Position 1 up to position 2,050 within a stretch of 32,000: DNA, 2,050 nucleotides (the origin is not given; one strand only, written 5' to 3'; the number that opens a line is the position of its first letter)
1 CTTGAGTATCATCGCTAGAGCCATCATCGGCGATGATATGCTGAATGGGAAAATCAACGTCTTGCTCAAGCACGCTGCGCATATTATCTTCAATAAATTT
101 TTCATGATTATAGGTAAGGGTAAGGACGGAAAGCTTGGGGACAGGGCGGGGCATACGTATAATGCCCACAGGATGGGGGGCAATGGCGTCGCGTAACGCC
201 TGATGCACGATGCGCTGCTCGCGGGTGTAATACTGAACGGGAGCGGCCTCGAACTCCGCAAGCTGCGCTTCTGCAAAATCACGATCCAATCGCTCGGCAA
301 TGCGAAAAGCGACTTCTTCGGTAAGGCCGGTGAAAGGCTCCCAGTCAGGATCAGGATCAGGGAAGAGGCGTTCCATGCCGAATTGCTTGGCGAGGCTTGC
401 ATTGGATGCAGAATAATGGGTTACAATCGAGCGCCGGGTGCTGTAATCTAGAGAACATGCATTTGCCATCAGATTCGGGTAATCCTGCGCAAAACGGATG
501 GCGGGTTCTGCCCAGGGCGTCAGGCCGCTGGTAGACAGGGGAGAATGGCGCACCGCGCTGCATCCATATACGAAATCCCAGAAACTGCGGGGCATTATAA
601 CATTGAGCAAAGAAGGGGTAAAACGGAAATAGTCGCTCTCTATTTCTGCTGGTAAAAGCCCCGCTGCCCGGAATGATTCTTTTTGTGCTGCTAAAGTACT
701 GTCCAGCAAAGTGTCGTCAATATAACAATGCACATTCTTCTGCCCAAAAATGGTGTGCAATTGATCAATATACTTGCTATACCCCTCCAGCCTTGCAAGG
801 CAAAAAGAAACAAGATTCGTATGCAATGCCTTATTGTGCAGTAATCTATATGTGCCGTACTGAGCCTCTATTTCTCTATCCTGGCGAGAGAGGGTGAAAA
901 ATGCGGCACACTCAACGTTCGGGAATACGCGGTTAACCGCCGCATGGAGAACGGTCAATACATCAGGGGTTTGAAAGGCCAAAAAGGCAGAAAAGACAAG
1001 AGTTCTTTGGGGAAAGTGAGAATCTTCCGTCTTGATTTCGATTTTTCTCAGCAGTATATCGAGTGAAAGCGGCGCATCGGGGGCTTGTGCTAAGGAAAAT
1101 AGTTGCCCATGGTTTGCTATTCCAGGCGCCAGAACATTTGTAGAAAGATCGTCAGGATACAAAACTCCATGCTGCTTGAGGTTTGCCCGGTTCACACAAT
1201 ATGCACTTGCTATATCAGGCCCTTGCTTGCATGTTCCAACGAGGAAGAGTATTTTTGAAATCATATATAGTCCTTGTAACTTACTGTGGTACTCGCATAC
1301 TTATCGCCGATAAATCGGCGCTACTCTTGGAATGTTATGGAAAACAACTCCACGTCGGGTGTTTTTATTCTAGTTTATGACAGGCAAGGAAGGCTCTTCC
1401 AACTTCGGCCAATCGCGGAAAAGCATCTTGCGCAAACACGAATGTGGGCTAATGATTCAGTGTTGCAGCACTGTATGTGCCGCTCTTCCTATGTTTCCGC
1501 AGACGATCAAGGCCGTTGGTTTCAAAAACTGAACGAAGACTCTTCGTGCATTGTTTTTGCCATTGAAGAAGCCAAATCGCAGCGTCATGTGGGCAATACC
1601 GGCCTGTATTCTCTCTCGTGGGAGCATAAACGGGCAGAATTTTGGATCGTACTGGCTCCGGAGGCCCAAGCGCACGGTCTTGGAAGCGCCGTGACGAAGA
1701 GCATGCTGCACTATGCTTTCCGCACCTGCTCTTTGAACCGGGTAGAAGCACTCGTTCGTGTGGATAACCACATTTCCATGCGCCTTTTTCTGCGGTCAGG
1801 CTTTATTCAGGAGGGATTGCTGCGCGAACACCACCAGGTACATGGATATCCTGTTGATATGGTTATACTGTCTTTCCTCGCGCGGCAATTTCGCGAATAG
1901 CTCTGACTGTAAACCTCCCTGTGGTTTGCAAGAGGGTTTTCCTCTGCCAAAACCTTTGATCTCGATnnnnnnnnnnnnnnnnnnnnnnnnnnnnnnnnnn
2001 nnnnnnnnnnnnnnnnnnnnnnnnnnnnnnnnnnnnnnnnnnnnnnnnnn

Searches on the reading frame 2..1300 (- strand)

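Call 75: search_protein_families(library=ncbifam, proteins=[window:2-1300:-], max_evalue=0.001)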
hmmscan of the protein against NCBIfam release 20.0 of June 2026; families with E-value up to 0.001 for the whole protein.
window:2-1300:- (433 aa): 2 families
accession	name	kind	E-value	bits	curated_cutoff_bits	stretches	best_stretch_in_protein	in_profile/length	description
NF047683.1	TeichurnBiosyTuaG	equivalog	4.3e-05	23.3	400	1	386-433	4-50/252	teichuronic acid biosynthesis protein TuaG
NF050050.1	ProtGlycPglI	equivalog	8.4e-05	22.1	500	1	388-433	2-46/306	GalNAc(5)-diNAcBac-PP-undecaprenol beta-1,3-glucosyltransferase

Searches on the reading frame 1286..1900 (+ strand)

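Call 5: search_protein_families(library=pfam, proteins=[window:1286-1900:+], max_evalue=0.001)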
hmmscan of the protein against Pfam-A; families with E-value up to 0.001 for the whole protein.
window:1286-1900:+ (204 aa): 4 families
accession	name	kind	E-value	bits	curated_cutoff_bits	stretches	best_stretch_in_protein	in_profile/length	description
PF13302.13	Acetyltransf_3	-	1.1e-18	68.7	25.4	1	40-173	4-137/138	Acetyltransferase (GNAT) domain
PF13420.13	Acetyltransf_4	-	7.9e-11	42.7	24.3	1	41-194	2-155/155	Acetyltransferase (GNAT) domain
PF00583.31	Acetyltransf_1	-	2.6e-09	37.8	20.7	1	77-173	23-116/116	Acetyltransferase (GNAT) family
PF13523.12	Acetyltransf_8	-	0.00018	21.6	27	1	124-177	87-141/145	Acetyltransferase (GNAT) domain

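Call 84: search_protein_families(library=ncbifam, proteins=[window:1286-1900:+], max_evalue=0.001)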
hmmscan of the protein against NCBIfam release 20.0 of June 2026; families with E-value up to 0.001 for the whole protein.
window:1286-1900:+ (204 aa): 7 families
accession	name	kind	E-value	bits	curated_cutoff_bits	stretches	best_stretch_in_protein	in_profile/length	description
TIGR03585.1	PseH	equivalog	1.2e-15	57.9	93.1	1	39-193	2-153/156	UDP-4-amino-4,6-dideoxy-N-acetyl-beta-L-altrosamine N-acetyltransferase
NF011709.0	PRK15130.1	equivalog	4.2e-12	46.3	218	1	39-197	8-164/186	spermidine N1-acetyltransferase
NF007539.0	PRK10151.1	equivalog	3.5e-06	26.7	184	1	40-187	13-164/179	50S ribosomal protein L7/L12-serine acetyltransferase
NF040503.1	resist_ArsN1a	equivalog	4e-06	26.7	170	1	117-196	78-156/159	arsinothricin resistance N-acetyltransferase ArsN1 family A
TIGR01575.1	rimI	equivalog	3.6e-05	23.9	86.4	1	119-184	59-123/132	ribosomal protein S18-alanine N-acetyltransferase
NF008072.0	PRK10809.1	equivalog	0.00055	19.7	190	1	123-201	111-189/194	ribosomal protein S5-alanine N-acetyltransferase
NF000485.1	TlmB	exception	0.00092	18.5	625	0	113-196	81-164/292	bleomycin family antibiotic N-acetyltransferase TlmB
